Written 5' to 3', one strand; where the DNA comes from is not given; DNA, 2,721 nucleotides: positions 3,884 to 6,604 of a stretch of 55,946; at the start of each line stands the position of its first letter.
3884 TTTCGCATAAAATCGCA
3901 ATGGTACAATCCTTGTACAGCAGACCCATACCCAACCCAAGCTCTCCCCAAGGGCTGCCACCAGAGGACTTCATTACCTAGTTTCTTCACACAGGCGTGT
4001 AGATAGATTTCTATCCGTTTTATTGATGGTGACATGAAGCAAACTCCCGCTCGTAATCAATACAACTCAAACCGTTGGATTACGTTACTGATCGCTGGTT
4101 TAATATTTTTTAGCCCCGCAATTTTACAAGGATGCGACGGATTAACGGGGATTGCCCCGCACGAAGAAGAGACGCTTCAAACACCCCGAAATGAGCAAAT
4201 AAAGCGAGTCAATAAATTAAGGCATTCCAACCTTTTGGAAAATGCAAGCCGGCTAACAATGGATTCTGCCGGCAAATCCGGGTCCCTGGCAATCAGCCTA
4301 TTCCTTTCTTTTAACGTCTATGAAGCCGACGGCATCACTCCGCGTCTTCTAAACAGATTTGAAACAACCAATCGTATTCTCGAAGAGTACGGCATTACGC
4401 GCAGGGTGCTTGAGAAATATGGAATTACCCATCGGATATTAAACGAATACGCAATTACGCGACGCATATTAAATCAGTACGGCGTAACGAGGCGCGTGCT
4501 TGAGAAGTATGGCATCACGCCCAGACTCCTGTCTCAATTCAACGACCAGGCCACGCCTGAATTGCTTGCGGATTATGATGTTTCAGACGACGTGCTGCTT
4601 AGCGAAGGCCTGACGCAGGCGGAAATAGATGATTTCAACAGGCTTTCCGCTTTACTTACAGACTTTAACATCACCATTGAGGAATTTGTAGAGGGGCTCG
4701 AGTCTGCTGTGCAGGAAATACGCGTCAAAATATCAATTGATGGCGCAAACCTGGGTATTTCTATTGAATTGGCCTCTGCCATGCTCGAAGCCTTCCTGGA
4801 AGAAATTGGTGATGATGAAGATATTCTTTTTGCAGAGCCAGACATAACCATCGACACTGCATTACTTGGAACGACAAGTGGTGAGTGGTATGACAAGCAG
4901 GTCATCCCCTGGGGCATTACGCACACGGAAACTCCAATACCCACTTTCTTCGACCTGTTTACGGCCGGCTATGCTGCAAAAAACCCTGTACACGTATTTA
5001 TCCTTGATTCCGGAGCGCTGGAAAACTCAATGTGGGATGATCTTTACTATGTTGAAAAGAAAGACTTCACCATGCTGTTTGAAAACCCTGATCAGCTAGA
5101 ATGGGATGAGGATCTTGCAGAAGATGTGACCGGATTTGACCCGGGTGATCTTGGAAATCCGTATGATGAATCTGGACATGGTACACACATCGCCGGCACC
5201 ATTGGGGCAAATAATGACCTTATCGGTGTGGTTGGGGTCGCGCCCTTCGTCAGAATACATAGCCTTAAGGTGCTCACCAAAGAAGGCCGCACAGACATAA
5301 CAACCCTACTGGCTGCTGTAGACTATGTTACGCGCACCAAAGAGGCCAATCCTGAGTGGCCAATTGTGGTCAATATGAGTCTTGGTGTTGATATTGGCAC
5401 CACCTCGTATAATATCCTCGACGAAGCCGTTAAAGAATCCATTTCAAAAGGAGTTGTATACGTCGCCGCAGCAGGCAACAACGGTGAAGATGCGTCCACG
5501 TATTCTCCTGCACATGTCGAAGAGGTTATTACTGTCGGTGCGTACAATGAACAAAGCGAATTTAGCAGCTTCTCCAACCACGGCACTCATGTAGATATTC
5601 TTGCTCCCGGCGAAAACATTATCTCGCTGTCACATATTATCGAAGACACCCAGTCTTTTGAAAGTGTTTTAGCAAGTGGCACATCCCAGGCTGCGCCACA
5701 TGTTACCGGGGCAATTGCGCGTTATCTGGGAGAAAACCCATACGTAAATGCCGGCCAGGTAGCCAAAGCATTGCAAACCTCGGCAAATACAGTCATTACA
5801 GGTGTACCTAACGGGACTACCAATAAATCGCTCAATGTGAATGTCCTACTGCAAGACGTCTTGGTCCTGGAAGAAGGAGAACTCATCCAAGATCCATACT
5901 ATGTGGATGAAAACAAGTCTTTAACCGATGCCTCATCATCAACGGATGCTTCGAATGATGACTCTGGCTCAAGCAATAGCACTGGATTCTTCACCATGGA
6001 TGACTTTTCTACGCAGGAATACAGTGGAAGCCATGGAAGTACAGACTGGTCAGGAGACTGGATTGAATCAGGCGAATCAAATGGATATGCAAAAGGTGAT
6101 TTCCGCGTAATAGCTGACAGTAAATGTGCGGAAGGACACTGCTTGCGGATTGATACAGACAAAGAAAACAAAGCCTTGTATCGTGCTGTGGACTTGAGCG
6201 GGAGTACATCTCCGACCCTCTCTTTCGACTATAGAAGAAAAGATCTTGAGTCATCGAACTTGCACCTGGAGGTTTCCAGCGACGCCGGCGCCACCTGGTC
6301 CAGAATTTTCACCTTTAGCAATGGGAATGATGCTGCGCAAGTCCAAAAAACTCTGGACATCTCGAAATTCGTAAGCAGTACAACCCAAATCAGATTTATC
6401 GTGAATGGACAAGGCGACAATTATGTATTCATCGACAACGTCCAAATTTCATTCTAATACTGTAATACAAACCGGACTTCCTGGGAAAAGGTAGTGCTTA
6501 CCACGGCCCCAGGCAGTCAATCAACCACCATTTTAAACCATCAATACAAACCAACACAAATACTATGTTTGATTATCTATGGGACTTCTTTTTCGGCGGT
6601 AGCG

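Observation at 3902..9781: Candidate new system: duplicated cassette of a repeat-bearing lipoprotein subtilase plus an array of tiny aromatic-rich peptides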

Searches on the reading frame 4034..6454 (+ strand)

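Call 7: search_protein_families(library=pfam, proteins=[window:4034-6454:+], max_evalue=0.1)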
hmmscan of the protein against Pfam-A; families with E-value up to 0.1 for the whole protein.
window:4034-6454:+ (807 aa): 3 families
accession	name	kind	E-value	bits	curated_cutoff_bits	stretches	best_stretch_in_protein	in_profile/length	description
PF00082.27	Peptidase_S8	-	3.1e-43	148.6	21.8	1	369-586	42-275/288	Subtilase family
PF00629.30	MAM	-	0.02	15.2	26.4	1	674-805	19-152/158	MAM domain, meprin/A5/mu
PF21471.3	Reelin_subrepeat-B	-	0.039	14.2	27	1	735-805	52-126/127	Reelin subrepeat B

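Call 8: search_protein_families(library=ncbifam, proteins=[window:4034-6454:+], max_evalue=0.1)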
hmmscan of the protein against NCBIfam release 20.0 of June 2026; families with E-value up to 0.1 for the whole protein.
window:4034-6454:+ (807 aa): 7 families
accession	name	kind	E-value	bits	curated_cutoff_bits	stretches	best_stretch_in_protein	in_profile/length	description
TIGR03921.1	T7SS_mycosin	equivalog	2.3e-36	125.7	278.75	1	374-587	45-266/353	type VII secretion-associated serine protease mycosin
NF033595.1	denti_PrtP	equivalog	2.2e-27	95.9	300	2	445-585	341-479/606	dentilisin complex serine proteinase subunit PrtP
TIGR03895.1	protease_PatA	subfamily_domain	1e-15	57.5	421.05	1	382-585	1-201/606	PatA/PatG family cyanobactin maturation protease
NF049966.1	QH_SP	equivalog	5e-15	55.5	165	1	378-585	38-212/219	subtilisin-like serine protease QhpE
NF040808.2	CspC_non_triad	exception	1.2e-06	27.3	675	1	405-491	198-285/556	bile acid germinant receptor pseudoprotease CspC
NF051851.1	AtpSerPepEprS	equivalog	1.4e-06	26.7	1700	2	546-592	299-345/988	autotransporter serine peptidase EprS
NF038128.1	choice_anch_J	domain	0.00074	19.7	30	1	724-805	73-162/162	choice-of-anchor J domain-containing protein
